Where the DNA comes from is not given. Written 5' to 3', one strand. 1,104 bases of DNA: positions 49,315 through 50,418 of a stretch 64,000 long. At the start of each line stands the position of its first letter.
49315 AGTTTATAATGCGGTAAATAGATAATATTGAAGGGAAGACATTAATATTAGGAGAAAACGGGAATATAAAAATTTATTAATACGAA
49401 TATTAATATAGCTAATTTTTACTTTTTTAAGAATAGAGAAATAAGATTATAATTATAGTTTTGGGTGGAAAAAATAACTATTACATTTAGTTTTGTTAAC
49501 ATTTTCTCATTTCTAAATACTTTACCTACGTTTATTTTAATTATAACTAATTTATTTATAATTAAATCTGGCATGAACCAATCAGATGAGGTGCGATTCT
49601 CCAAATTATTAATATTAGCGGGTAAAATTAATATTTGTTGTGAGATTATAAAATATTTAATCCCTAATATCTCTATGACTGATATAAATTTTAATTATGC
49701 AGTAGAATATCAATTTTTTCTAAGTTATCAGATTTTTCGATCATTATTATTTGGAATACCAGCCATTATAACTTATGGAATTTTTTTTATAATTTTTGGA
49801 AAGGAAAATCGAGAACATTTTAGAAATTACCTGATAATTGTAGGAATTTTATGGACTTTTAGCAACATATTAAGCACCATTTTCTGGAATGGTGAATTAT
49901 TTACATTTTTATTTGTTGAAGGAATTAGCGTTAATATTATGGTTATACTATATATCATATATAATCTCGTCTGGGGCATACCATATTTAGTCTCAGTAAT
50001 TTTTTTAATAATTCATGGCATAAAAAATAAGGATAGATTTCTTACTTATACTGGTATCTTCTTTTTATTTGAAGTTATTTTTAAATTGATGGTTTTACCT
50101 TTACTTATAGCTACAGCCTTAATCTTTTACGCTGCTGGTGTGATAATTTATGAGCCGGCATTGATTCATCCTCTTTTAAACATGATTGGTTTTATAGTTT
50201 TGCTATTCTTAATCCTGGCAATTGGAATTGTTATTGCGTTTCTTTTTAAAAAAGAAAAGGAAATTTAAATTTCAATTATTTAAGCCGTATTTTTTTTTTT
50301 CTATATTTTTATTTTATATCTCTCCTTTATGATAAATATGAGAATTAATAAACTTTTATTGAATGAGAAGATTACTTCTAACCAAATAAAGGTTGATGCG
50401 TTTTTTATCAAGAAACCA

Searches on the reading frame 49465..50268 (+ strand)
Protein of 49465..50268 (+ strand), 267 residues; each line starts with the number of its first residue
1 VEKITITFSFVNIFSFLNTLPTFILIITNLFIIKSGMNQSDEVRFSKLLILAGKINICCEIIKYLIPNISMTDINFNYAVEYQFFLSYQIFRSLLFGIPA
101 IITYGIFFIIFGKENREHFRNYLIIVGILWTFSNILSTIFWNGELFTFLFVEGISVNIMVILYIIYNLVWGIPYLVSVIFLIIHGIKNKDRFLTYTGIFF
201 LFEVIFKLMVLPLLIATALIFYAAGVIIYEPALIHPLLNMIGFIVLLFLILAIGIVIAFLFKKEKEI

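Call 62: search_protein_families(library=pfam, proteins=[window:49465-50268:+], max_evalue=0.001)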
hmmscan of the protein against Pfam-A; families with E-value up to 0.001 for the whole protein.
window:49465-50268:+ (267 aa): 0 families

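Call 85: search_protein_families(library=pfam, proteins=[window:49465-50268:+], max_evalue=1)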
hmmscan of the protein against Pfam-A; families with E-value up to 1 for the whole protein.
window:49465-50268:+ (267 aa): 1 family
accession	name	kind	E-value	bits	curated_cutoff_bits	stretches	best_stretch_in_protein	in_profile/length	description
PF05545.16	FixQ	-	0.23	11.9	29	1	240-265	9-34/49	Cbb3-type cytochrome oxidase component FixQ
